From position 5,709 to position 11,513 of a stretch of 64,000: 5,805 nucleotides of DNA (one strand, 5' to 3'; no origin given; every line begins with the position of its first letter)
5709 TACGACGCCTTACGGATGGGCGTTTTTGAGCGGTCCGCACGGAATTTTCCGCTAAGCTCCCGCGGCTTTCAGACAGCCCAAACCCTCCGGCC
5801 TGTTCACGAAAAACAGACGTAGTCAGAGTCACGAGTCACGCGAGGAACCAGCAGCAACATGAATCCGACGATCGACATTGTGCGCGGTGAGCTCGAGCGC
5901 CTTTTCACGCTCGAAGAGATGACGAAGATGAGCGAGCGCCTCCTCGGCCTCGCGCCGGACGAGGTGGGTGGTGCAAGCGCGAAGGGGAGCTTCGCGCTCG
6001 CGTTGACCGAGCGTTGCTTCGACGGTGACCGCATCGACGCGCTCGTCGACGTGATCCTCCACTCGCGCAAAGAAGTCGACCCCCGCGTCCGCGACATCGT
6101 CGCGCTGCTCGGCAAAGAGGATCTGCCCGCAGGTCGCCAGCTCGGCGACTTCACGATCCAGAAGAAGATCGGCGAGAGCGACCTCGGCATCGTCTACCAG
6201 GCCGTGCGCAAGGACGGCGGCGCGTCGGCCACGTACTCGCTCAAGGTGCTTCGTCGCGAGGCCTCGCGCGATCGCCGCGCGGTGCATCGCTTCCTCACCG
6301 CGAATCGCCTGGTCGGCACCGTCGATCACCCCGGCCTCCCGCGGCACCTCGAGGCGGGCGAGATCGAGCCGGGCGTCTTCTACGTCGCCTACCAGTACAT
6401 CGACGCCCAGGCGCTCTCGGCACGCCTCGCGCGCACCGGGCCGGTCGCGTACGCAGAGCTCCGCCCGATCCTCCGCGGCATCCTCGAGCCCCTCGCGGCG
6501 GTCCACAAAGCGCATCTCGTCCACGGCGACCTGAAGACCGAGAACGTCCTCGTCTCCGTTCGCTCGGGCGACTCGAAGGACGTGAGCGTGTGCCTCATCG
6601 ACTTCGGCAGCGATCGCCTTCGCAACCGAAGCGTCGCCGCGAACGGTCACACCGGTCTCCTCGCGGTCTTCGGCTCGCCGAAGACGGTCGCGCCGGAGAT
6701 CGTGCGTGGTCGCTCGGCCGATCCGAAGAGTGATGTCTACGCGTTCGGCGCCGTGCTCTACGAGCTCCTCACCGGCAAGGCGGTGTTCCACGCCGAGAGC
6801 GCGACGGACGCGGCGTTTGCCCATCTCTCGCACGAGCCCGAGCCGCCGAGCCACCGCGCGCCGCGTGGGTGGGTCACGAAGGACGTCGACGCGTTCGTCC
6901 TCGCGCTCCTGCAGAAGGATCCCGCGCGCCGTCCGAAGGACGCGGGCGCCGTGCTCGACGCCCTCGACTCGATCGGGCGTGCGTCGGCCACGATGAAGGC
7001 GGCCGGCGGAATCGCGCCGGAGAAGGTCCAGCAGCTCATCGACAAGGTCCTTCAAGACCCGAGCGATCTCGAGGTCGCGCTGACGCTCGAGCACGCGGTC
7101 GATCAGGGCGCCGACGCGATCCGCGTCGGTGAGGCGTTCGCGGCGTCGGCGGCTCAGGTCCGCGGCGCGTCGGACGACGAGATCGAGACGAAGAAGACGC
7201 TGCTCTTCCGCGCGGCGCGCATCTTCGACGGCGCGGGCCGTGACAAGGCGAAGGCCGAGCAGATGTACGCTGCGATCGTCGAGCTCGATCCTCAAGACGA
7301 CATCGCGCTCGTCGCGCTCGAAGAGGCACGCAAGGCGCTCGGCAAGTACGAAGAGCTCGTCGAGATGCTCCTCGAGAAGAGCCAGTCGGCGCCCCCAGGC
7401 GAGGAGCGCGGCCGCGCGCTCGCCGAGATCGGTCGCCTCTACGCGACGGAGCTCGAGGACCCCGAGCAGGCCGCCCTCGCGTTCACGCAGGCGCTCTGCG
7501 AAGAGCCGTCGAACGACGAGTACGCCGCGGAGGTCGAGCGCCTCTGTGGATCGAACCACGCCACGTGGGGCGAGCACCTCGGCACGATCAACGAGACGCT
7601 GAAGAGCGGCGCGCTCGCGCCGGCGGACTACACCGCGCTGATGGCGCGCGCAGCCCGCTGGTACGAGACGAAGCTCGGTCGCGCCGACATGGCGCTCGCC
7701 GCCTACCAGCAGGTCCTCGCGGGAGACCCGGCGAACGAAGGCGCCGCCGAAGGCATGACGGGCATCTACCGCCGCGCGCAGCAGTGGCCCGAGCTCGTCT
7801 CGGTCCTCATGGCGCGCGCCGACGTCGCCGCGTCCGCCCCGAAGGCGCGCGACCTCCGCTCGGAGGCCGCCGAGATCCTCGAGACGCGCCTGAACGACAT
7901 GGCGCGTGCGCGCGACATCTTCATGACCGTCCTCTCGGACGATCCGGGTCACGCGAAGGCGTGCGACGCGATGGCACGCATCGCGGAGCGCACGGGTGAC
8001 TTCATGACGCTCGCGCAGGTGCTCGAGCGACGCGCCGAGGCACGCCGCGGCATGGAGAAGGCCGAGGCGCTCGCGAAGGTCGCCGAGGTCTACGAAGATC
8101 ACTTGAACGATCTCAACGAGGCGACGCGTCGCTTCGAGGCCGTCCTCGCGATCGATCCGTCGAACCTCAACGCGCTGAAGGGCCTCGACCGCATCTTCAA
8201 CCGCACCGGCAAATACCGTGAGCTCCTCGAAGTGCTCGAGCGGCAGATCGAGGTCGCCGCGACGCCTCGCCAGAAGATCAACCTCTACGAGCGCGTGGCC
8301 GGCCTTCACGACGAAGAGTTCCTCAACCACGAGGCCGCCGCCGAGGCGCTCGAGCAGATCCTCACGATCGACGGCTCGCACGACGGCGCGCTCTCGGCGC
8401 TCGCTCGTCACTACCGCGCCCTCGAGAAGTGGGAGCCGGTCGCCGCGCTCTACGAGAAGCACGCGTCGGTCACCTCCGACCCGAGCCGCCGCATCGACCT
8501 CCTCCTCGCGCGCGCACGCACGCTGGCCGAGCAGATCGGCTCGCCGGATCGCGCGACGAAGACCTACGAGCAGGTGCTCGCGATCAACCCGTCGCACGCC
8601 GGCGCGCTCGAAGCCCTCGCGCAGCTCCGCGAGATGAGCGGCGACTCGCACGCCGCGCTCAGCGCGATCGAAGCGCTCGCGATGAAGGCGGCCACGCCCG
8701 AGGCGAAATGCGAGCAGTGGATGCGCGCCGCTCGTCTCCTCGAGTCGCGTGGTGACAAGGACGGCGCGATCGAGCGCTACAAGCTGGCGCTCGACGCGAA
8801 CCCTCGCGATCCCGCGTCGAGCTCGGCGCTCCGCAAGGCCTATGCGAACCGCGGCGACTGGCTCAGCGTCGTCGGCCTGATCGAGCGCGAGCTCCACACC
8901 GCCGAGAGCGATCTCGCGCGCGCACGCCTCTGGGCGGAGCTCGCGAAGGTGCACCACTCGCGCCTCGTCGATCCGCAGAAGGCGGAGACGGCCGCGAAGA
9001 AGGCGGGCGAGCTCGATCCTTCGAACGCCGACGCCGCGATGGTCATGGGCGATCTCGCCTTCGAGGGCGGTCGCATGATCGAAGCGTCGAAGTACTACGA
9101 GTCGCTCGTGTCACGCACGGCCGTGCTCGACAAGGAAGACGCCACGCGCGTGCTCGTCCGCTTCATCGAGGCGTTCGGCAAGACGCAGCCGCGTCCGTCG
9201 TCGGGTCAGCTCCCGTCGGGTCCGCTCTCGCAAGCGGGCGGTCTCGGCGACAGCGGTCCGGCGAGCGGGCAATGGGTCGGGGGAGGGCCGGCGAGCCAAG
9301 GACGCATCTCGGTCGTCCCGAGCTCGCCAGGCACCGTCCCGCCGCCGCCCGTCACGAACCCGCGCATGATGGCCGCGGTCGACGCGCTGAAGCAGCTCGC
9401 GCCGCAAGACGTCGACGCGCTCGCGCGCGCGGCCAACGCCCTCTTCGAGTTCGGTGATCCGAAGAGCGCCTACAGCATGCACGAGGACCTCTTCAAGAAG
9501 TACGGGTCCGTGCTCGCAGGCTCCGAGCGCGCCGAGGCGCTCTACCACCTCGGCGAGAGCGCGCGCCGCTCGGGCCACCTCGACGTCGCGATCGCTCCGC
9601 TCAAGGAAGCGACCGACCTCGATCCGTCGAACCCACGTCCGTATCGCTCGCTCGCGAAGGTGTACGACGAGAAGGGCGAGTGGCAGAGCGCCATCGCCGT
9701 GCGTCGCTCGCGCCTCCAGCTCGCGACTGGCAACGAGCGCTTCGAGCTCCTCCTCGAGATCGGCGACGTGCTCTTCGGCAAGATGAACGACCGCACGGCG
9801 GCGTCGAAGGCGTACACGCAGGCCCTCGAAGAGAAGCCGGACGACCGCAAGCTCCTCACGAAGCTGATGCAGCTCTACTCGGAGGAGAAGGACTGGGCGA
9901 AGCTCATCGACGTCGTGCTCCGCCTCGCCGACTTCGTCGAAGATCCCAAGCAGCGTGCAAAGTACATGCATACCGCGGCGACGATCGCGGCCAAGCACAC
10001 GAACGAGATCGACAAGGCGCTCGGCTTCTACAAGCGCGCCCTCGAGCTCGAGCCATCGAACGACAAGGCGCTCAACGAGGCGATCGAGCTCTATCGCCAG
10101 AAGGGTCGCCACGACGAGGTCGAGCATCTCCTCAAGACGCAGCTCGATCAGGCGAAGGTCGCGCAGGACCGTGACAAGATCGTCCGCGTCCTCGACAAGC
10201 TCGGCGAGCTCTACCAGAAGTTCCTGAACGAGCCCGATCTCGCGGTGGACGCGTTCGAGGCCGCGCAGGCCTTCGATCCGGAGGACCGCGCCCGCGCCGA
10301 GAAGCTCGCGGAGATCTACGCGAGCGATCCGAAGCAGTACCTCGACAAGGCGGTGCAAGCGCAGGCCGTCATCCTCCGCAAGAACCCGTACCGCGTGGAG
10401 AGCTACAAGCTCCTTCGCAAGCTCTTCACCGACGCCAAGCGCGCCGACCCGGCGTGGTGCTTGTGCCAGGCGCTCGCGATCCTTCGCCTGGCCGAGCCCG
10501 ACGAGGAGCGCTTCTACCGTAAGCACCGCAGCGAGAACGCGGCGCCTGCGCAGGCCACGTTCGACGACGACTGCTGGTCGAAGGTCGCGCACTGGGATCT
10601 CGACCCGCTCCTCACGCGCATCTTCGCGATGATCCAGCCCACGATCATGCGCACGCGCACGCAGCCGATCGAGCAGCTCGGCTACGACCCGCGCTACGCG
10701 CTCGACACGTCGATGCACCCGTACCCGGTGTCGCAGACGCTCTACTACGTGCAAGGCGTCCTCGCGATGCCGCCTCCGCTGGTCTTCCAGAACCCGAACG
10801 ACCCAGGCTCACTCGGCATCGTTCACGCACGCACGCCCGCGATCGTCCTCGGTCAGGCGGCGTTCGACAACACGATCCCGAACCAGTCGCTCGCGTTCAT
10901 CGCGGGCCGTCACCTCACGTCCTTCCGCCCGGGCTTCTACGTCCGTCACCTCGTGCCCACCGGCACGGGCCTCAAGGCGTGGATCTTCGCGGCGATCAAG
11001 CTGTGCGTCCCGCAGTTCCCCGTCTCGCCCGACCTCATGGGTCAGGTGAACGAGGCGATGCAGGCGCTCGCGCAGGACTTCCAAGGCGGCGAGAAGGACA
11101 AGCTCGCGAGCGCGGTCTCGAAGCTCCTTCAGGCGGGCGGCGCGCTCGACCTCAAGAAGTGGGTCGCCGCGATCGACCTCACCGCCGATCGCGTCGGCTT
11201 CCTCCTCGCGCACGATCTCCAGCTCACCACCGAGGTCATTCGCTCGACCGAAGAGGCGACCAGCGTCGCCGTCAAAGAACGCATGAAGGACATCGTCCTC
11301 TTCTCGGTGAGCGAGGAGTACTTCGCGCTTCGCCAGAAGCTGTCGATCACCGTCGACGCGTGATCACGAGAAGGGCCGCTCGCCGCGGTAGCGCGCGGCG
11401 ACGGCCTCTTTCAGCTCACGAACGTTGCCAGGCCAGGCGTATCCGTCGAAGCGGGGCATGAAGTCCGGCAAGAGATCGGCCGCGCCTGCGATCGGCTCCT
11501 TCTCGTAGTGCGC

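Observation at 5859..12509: Giant Ser/Thr kinase-TPR protein abutting, stop codon to stop codon, a DBD-less FHA-AAA+ protein with degenerate GAFTGA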

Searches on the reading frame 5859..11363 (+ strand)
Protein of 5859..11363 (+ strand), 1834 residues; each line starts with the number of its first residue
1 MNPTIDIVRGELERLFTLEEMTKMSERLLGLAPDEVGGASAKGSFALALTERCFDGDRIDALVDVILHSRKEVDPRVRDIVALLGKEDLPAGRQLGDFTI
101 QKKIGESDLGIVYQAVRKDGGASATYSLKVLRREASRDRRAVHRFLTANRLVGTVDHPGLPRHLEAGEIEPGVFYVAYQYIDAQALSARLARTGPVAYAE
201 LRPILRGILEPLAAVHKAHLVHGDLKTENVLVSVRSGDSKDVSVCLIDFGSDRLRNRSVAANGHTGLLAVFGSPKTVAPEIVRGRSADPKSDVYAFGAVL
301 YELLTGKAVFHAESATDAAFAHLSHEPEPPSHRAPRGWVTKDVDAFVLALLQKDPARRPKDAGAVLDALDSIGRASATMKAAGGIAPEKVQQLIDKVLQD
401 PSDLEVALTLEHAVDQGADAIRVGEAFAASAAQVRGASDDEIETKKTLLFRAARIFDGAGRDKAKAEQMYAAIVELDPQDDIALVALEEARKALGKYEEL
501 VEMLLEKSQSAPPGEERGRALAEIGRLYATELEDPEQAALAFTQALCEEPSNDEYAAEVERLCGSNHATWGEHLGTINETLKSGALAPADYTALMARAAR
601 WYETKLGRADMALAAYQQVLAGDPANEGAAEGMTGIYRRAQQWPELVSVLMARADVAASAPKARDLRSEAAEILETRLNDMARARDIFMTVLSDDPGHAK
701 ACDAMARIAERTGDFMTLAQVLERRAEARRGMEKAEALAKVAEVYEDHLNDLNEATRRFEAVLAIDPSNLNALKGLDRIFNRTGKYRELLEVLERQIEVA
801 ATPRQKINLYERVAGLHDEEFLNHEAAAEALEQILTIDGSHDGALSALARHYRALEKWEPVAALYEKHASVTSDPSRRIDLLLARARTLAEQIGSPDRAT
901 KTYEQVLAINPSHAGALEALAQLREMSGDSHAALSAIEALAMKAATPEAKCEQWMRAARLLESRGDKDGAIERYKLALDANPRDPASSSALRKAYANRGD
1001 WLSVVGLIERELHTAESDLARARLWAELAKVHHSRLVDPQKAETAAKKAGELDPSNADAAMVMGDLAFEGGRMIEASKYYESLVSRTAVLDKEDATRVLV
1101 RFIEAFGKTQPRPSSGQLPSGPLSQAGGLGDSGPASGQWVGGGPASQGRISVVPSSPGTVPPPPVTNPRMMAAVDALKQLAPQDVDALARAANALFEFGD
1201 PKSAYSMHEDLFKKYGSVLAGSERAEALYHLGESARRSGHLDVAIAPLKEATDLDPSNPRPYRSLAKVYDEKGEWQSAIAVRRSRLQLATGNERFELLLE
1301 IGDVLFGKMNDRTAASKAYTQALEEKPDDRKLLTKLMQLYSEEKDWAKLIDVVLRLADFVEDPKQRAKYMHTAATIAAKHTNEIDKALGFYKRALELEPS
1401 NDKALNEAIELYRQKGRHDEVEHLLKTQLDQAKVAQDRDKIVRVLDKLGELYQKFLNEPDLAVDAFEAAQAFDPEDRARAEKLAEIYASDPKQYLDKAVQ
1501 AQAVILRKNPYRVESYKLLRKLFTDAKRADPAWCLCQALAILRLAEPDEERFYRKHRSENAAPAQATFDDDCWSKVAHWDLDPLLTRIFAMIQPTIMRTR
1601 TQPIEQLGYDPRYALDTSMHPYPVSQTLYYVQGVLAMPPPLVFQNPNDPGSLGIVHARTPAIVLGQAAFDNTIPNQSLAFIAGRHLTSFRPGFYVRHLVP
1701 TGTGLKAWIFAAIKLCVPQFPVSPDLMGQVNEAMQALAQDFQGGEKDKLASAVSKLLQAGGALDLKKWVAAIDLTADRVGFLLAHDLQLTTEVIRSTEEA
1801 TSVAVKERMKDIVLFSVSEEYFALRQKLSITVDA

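Call 6: search_protein_families(library=pfam, proteins=[window:5859-11363:+], max_evalue=0.01)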
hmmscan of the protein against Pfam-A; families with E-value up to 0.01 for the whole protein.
window:5859-11363:+ (1834 aa): 19 families
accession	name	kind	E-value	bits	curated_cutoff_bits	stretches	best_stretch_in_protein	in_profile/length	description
PF13176.12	TPR_7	-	6.8e-31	104.1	27.9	1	844-878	1-35/36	Tetratricopeptide repeat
PF00069.31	Pkinase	-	1.6e-30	106.8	31.7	1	99-360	2-253/263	Protein kinase domain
PF14559.12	TPR_19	-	2.6e-30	105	25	2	1384-1432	7-55/68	Tetratricopeptide repeat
PF13428.12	TPR_14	-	9.6e-23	78.8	23.5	1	880-923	2-44/44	Tetratricopeptide repeat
PF13181.12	TPR_8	-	1.1e-22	78.6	25.7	0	1225-1258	1-34/34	Tetratricopeptide repeat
PF13414.12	TPR_11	-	6.1e-21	74.3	26.8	1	1237-1273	6-42/42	TPR repeat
PF25064.1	ARM_TT21_5th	-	3.4e-20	72.9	27.8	1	1381-1470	14-99/117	TT21 fifth ARM repeats domain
PF07714.23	PK_Tyr_Ser-Thr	-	1.7e-17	64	23.1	1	99-359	2-249/258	Protein tyrosine and serine/threonine kinase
PF13424.12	TPR_12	-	5.3e-14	52.6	30.1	2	1404-1472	5-74/77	Tetratricopeptide repeat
PF13431.12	TPR_17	-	6.4e-14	51.4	24.4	0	903-934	2-33/34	Tetratricopeptide repeat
PF07719.23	TPR_2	-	1.6e-13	50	27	0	1225-1258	1-34/34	Tetratricopeptide repeat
PF00515.34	TPR_1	-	1.5e-12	47.2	27.8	0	1380-1401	13-34/34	Tetratricopeptide repeat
PF13174.12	TPR_6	-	8.5e-09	35.9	26.3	0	449-479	3-32/33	Tetratricopeptide repeat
PF23914.1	TPR_CcmH_CycH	-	1e-07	32.4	42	0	1308-1403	62-156/158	Cytochrome c-type biogenesis protein H TPR domain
PF13432.12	TPR_16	-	8.2e-07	29.8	32.7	1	1191-1259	3-65/65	Tetratricopeptide repeat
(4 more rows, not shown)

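Call 7: search_protein_families(library=ncbifam, proteins=[window:5859-11363:+], max_evalue=0.01)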
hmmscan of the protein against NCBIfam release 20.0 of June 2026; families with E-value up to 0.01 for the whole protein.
window:5859-11363:+ (1834 aa): 28 families (the best 25 are shown)
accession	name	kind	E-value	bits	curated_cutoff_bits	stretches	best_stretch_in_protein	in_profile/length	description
NF033483.0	PknB_PASTA_kin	equivalog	5.5e-45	154.4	450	1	98-383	9-279/563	Stk1 family PASTA domain-containing Ser/Thr kinase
TIGR02917.1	PEP_TPR_lipo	equivalog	3.1e-32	111.4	312.2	4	888-1083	507-695/899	XrtA/PEP-CTERM system TPR-repeat protein PrsT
TIGR03903.1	TOMM_kin_cyc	equivalog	2.1e-31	108.7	705.75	1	126-365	6-240/1267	TOMM system kinase/cyclase fusion protein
NF052427.1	StpK7MSMEG_1200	equivalog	8.2e-29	100.5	900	1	93-383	4-279/601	serine/threonine protein kinase StpK7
NF047741.1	antiphage_MADS6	equivalog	1.2e-28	100.1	460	2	179-392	278-480/612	methylation-associated defense system protein kinase MAD6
NF008757.0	PRK11788.1-5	equivalog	5.4e-28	98.2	363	4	1304-1455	117-262/388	lipopolysaccharide assembly protein LapB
NF040959.1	MamA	equivalog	7.9e-25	87.5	200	5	1179-1280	99-194/204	magnetosome protein MamA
NF008756.0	PRK11788.1-4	equivalog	6.4e-17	61.7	474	1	1315-1520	126-323/389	lipopolysaccharide assembly protein LapB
TIGR02521.1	type_IV_pilW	equivalog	7.8e-15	55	154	0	1226-1281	32-87/234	type IV pilus biogenesis/stability protein PilW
NF052312.1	T9SS_PorW_SprE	equivalog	1.5e-13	50.3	250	1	845-989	182-328/716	type IX secretion system periplasmic lipoprotein PorW/SprE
NF053615.1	SerThrKinAfsKStmc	equivalog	4.6e-13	48.7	1300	1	93-328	10-231/809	protein serine/threonine kinase AfsK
NF002725.1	PRK02603.1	equivalog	1.5e-11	44.7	143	1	1359-1423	64-127/173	photosystem I assembly protein Ycf3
NF040561.1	PrimPol_Msp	equivalog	2.9e-11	42.6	200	0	883-930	28-75/515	CRISPR-associated primase-polymerase type A1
NF009651.0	PRK13184.1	equivalog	1.2e-10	40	839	1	97-367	3-285/932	serine/threonine-protein kinase PknD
NF033762.1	social_mot_Tgl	equivalog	1.4e-06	27.8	225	0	1366-1422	29-86/252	social motility TPR repeat lipoprotein Tgl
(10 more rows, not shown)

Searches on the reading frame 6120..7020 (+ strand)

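Call 67: search_solved_structures(query=window:6120-7020:+, show_alignments=2, max_evalue=1e-10)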
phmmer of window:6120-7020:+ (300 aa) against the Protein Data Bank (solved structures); distinct sequences matched with E-value up to 1e-10: 182 (the best 60 are shown).
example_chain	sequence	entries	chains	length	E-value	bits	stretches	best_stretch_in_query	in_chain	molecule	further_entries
3f69_A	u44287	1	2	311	1.9e-28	103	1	39-276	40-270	Serine/threonine-protein kinase pknB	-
6i2p_A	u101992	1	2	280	3.8e-28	102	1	38-276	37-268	Serine/threonine-protein kinase PknB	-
6b2p_A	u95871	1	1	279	3.9e-28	101.9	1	38-276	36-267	Serine/threonine-protein kinase PknB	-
5u94_A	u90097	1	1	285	4.1e-28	101.9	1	38-276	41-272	Serine/threonine-protein kinase PknB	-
1o6y_A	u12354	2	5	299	4.8e-28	101.7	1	38-276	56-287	SERINE/THREONINE-PROTEIN KINASE PKNB | Probable serine/threonine-protein kinase pknB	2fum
1mru_A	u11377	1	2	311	5.2e-28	101.5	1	38-276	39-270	Probable serine/threonine-protein kinase pknB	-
3ori_A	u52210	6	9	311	5.6e-28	101.4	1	39-276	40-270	Serine/threonine protein kinase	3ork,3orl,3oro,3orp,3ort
3f61_A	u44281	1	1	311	7.5e-28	101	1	39-276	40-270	Serine/threonine-protein kinase pknB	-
3orm_A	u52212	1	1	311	1.5e-27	100.1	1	38-276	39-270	Serine/threonine protein kinase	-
4ow8_A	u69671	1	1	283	5.8e-25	91.5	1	9-285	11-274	Serine/threonine-protein kinase PknA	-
9tmq_A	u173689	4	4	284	5.9e-25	91.5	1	9-285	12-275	Serine/threonine-protein kinase PknA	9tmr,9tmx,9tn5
6b2q_A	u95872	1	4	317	8.4e-25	91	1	9-285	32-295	Serine/threonine-protein kinase PknA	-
4x3f_A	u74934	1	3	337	9.4e-25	90.9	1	9-285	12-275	Serine/threonine-protein kinase PknA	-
9ruk_A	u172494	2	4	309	5.2e-21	78.6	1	9-251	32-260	Serine/threonine-protein kinase StkP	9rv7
9ru3_A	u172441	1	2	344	7.2e-21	78.1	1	9-250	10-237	Serine/threonine-protein kinase StkP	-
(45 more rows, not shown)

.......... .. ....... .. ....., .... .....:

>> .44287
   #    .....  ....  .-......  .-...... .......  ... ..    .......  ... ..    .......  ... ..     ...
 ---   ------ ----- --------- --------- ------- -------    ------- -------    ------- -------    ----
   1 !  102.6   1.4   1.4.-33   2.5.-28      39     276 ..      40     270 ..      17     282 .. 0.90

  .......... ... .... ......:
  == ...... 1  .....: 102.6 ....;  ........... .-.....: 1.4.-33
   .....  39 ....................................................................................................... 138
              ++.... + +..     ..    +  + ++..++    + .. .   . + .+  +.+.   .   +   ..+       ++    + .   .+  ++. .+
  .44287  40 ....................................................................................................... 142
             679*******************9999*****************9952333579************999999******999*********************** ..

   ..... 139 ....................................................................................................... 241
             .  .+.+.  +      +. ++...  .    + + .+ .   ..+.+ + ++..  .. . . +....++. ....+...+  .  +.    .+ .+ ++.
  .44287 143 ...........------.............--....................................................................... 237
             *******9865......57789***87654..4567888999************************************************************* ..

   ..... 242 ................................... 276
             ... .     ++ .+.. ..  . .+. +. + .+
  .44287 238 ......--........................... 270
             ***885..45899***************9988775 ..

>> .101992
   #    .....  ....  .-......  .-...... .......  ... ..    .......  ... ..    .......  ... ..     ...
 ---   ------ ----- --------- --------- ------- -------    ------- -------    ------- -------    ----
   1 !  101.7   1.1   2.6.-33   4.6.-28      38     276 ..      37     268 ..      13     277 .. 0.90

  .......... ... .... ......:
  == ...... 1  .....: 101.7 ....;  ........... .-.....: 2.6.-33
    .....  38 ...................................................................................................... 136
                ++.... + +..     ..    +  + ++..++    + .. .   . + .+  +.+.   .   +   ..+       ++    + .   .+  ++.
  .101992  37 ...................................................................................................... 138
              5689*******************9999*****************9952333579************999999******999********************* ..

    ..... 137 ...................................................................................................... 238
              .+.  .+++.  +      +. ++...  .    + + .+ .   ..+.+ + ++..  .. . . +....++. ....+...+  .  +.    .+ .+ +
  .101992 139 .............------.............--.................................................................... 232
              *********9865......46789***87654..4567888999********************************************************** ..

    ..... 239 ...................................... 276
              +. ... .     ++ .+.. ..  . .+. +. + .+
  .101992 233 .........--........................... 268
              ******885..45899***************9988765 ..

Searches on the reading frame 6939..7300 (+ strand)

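Call 20: search_protein_families(library=pfam, proteins=[window:6939-7300:+], max_evalue=5)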
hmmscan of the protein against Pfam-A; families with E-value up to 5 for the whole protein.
window:6939-7300:+ (120 aa): 2 families
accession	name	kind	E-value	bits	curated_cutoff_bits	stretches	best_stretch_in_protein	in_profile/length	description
PF13174.12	TPR_6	-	0.066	14.3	26.3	1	89-119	3-32/33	Tetratricopeptide repeat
PF11212.13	DUF2999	-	0.15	12.9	25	1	7-47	23-63/82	Protein of unknown function (DUF2999)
